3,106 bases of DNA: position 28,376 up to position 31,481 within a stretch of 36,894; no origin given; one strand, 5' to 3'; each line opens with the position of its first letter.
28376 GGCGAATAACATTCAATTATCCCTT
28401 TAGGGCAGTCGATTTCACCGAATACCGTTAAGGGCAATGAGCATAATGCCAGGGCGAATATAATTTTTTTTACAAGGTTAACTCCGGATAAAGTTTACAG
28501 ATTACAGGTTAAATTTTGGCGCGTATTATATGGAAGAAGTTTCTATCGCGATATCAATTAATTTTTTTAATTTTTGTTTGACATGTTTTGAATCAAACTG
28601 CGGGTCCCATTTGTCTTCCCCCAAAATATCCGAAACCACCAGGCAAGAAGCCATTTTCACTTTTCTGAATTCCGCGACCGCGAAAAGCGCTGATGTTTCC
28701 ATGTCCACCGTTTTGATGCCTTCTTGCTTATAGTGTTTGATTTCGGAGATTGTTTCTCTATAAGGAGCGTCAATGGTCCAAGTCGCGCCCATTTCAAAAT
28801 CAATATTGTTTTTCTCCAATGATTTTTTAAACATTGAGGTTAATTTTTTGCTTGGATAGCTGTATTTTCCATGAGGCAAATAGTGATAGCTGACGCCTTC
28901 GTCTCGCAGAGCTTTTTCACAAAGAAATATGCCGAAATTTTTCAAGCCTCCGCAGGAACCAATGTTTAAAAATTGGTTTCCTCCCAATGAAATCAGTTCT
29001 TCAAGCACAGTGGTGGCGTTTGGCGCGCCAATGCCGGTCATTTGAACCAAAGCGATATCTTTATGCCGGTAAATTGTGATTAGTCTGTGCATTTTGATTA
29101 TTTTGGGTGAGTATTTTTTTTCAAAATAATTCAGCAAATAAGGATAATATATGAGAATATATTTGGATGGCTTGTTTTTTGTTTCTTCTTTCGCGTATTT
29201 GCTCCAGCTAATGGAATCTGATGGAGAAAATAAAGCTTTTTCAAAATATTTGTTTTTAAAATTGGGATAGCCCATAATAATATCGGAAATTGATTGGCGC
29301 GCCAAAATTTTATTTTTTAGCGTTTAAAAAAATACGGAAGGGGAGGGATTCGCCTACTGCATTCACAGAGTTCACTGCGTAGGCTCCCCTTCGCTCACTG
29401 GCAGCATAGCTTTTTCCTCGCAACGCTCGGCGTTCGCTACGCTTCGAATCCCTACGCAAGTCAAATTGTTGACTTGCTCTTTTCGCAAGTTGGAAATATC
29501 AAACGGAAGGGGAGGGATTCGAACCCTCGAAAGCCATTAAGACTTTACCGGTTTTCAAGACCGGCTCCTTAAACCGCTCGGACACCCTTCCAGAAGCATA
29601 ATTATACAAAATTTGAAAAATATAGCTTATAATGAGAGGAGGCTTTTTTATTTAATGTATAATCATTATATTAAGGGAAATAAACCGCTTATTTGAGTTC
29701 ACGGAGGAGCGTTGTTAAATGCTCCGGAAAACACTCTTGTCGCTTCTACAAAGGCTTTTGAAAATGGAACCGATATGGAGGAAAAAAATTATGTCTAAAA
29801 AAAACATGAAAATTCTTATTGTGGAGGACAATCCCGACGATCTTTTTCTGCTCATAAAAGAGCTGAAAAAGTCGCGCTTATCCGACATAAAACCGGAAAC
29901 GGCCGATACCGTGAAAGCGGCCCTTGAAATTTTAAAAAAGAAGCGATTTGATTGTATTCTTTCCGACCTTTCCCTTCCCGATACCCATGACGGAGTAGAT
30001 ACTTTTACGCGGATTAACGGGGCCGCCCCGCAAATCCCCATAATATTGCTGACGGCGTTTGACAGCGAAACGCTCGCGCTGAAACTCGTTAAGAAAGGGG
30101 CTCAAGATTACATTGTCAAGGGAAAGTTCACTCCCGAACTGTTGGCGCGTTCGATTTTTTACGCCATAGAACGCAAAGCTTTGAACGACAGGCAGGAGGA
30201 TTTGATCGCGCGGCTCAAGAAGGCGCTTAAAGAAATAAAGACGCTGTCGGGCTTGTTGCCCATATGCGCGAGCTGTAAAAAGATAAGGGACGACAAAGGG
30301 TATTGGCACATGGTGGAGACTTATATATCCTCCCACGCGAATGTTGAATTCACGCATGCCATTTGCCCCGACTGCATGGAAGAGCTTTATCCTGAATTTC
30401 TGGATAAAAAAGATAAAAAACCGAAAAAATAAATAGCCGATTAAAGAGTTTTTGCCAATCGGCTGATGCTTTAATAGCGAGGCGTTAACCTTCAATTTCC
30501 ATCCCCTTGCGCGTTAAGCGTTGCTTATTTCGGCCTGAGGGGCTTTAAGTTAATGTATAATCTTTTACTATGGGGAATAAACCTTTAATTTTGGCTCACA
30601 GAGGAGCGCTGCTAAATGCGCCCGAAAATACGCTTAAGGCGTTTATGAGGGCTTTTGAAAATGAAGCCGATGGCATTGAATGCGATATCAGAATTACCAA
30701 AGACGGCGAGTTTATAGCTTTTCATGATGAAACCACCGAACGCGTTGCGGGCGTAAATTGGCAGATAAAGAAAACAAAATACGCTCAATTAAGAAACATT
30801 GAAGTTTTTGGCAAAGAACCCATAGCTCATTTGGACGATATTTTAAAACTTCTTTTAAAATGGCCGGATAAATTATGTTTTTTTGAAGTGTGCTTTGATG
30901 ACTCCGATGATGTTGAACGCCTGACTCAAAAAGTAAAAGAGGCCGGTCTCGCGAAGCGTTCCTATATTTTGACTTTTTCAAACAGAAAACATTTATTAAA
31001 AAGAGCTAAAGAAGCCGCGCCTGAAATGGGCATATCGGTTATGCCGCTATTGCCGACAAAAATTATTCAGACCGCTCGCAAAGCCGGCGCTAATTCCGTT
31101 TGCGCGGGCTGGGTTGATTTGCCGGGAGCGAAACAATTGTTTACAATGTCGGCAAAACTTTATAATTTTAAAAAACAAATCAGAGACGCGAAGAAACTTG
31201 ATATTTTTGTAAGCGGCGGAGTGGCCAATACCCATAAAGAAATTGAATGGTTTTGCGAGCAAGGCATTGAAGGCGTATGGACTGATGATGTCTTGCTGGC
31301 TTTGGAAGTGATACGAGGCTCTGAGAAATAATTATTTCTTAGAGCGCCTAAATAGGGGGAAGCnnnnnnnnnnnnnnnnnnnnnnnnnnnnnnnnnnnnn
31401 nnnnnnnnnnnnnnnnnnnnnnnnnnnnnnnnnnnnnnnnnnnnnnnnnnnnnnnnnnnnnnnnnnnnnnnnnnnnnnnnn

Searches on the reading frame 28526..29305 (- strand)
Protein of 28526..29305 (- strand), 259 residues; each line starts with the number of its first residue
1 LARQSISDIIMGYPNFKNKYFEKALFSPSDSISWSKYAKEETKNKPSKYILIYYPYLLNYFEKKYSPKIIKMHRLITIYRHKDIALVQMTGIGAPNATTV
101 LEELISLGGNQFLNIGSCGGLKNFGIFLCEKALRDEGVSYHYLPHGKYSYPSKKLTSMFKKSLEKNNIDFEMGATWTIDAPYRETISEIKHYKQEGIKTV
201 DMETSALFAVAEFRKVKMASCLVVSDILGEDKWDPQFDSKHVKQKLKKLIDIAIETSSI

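Call 60: search_protein_families(library=pfam, proteins=[window:28526-29305:-], max_evalue=0.00001)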
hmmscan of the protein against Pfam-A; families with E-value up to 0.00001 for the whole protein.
window:28526-29305:- (259 aa): 1 family
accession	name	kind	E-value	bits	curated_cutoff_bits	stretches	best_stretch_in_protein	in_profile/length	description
PF01048.26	PNP_UDP_1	-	4.8e-31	108.4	25.1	1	62-254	22-232/233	Phosphorylase superfamily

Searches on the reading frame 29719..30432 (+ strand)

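Call 60: search_protein_families(library=pfam, proteins=[window:29719-30432:+], max_evalue=0.00001)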
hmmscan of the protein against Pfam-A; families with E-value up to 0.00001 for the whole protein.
window:29719-30432:+ (237 aa): 1 family
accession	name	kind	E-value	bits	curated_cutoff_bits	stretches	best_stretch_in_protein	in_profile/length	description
PF00072.30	Response_reg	-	8.1e-22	77.9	30.2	1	32-142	1-107/111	Response regulator receiver domain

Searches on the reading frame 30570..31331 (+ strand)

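Call 60: search_protein_families(library=pfam, proteins=[window:30570-31331:+], max_evalue=0.00001)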
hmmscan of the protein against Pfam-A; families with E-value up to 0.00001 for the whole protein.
window:30570-31331:+ (253 aa): 1 family
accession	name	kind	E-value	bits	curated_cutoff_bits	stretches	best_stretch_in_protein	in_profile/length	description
PF03009.23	GDPD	-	1.2e-24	88.2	23.6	1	10-241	1-242/244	Glycerophosphoryl diester phosphodiesterase family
